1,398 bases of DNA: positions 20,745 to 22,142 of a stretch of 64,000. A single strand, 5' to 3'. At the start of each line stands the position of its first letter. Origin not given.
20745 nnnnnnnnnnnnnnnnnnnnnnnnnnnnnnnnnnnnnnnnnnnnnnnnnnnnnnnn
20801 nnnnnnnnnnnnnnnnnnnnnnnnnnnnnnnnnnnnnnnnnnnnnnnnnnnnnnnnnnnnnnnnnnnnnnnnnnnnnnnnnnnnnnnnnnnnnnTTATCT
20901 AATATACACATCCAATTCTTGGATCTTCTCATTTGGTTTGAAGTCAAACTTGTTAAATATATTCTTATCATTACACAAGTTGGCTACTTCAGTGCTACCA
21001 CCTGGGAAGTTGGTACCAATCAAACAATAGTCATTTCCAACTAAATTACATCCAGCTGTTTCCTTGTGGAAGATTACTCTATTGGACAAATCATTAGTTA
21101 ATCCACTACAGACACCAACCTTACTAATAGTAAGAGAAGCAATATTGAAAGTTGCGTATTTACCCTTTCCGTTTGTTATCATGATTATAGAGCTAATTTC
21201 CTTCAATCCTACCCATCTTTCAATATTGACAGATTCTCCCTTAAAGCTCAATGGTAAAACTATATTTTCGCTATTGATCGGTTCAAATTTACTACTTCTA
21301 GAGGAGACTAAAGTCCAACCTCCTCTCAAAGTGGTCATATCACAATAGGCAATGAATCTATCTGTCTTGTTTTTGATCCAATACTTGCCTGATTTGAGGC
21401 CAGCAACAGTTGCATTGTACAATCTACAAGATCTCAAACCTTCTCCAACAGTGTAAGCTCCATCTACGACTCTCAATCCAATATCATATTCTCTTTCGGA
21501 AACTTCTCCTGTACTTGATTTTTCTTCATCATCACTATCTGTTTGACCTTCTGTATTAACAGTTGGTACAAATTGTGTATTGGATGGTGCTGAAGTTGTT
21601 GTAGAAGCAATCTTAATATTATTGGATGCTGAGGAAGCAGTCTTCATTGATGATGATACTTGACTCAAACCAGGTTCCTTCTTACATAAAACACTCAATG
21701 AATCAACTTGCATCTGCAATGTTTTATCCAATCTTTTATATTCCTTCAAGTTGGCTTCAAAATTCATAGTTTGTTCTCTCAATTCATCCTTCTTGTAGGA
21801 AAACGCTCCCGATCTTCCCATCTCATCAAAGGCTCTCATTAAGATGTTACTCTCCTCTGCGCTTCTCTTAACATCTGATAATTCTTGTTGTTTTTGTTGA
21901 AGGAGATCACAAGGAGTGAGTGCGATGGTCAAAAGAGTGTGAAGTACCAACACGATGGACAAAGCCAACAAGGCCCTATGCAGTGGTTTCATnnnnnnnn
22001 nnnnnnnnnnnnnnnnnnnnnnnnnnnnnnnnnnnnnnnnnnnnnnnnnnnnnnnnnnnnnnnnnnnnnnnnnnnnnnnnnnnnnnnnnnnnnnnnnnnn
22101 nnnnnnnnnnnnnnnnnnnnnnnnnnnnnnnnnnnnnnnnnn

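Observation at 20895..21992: Fibrinogen-related-domain-like C-terminus on a type-II membrane coiled-coil protein in a protist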

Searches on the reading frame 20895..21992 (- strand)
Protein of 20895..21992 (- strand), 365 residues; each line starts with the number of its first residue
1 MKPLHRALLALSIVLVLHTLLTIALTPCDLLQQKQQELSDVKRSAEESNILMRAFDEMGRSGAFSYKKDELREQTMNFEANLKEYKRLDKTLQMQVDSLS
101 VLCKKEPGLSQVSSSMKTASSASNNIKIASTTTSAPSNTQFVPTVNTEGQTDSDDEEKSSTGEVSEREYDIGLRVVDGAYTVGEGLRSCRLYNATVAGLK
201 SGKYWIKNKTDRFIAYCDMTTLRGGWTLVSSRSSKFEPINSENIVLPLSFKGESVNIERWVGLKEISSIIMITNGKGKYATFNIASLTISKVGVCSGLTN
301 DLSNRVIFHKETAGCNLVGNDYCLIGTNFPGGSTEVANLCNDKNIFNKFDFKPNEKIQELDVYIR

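Call 3: search_protein_families(library=pfam, proteins=[window:20895-21992:-], max_evalue=10)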
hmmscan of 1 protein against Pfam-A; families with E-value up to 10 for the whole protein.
window:20895-21992:- (365 aa): 2 families
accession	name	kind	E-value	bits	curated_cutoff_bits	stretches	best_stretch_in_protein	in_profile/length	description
PF00147.23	Fibrinogen_C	-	0.00028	21.2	22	1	200-270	15-86/221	Fibrinogen beta and gamma chains, C-terminal globular domain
PF01410.23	COLFI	-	0.083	12.6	26.2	1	187-237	31-82/233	Fibrillar collagen C-terminal domain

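Call 4: search_solved_structures(query=window:20895-21992:-, max_evalue=10, show_alignments=3)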
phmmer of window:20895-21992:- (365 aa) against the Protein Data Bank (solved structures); distinct sequences matched with E-value up to 10: 24.
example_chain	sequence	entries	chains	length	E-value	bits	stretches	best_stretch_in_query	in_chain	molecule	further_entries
7e1e_A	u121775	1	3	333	0.0064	19.1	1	187-231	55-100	Serum lectin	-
4wmo_F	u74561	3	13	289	0.014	17.9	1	183-231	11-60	XEEL protein | Xenopus Embryonic Epidermal Lectin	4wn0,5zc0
1m1j_C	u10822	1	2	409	0.12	14.9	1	195-240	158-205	Fibrinogen gamma chain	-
1ei3_C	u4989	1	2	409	0.12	14.9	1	195-240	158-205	FIBRINOGEN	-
1z3u_A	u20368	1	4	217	0.13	14.7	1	206-233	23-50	Angiopoietin-2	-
2gy7_A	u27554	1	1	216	0.14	14.7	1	206-233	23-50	Angiopoietin-2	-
4jzc_A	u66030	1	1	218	0.14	14.7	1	206-233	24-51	Angiopoietin-2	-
1z3s_A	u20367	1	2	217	0.14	14.7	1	206-233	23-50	Angiopoietin-2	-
4zfg_A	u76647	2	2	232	0.15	14.5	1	206-234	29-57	Angiopoietin-2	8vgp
7tz2_A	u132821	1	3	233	0.39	13.2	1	201-240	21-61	Fibrinogen-like protein 1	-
9q35_A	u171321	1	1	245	0.43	13.1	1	201-240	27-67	Fibrinogen-like protein 1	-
4wmq_A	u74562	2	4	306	0.48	12.9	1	187-231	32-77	Intelectin-1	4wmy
6usc_A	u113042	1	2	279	0.48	12.9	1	187-231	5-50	Intelectin-1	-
1jc9_A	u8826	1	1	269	0.61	12.6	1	212-247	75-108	techylectin-5A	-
1deq_B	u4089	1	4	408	0.62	12.5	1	210-233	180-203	FIBRINOGEN (BETA CHAIN)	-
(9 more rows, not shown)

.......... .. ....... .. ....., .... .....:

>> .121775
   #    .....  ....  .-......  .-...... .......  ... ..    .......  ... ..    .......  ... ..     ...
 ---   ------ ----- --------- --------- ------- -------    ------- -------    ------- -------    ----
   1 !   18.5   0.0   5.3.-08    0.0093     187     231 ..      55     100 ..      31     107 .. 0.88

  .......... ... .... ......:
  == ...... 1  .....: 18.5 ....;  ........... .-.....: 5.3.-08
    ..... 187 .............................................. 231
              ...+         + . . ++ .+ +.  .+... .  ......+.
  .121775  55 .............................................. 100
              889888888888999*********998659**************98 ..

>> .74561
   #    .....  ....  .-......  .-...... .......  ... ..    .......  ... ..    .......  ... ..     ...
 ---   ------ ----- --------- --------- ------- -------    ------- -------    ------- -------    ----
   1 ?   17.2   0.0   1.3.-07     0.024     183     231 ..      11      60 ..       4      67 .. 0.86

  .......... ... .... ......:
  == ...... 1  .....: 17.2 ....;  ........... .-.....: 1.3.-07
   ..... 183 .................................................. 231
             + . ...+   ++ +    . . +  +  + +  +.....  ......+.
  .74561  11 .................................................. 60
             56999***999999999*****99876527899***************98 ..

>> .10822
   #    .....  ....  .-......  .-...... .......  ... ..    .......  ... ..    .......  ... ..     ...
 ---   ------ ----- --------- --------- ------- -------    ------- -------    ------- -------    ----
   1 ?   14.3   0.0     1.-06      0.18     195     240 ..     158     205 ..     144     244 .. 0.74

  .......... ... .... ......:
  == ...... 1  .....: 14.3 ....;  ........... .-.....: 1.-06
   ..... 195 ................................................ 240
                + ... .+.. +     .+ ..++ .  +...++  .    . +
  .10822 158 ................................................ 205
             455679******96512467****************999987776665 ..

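Call 7: find_homologous_proteins(query=window:20895-21992:-, max_evalue=0.01)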
Query window:20895-21992:- (365 aa): 1 proteins with E <= 0.01 among 4195 candidates.
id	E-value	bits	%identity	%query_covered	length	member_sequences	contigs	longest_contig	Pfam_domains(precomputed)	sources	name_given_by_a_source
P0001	5.6e-233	790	98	100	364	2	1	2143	-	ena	-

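Call 9: find_encoding_contigs(protein=P0001, flank=5000)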
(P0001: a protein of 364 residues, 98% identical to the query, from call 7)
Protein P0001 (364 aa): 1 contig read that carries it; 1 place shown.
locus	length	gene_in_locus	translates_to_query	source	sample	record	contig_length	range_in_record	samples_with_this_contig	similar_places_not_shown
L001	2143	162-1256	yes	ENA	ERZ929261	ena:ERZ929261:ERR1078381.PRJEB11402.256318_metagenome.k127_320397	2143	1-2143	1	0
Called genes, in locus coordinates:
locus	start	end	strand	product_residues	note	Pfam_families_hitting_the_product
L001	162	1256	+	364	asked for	-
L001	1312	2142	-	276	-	?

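Call 18: search_protein_families(library=ncbifam, proteins=[window:20895-21992:-], max_evalue=0.1)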
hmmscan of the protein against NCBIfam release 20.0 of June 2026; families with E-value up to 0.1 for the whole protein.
window:20895-21992:- (365 aa): 2 families
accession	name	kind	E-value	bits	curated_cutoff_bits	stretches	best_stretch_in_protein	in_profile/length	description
NF040941.1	GGGWT_bact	domain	1.9e-10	40.6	30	1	188-229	1-46/46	fibrinogen-like YCDxxxxGGGW domain-containing protein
NF037950.1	spanin2_1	subfamily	0.008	16.5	100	0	15-58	10-53/130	bacteriophage spanin2 family protein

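Call 59: predict_structure(alignment_id=A3)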
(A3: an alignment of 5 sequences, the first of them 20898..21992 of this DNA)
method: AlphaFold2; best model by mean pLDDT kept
length: 365 residues; sequences in the alignment: 5
mean_pLDDT: 39.0   pTM: 0.27
mean pLDDT of the five models: 39.0, 38.8, 38.4, 37.8, 36.8
residues with pLDDT >= 90: 0; 70-90: 0; 50-70: 92; < 50: 273
segments of 3 or more residues with pLDDT < 50: 20-24, 62-66, 106-191, 193-202, 206-216, 219-365
pLDDT, mean of each block of 10 residues (from residue 1): 54 55 54 55 53 53 48 59 60 60 50 29 24 26 24 28 27 33 43 47 46 44 40 31 30 26 28 31 29 31 35 29 32 27 33 35 33
secondary structure, 60 per line:
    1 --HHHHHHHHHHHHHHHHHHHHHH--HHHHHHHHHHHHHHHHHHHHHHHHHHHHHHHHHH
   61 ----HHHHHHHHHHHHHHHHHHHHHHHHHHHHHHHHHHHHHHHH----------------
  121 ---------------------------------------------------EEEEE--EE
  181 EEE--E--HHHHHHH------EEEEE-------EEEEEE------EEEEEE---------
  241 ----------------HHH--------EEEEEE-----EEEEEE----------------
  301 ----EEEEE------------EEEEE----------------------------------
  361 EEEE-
elements in order: H3-24 H27-60 H65-104 E172-176 E179-183 H189-195 E202-206 E214-219 E226-231 E268-273 E279-284 E305-309 E322-326 E361-364
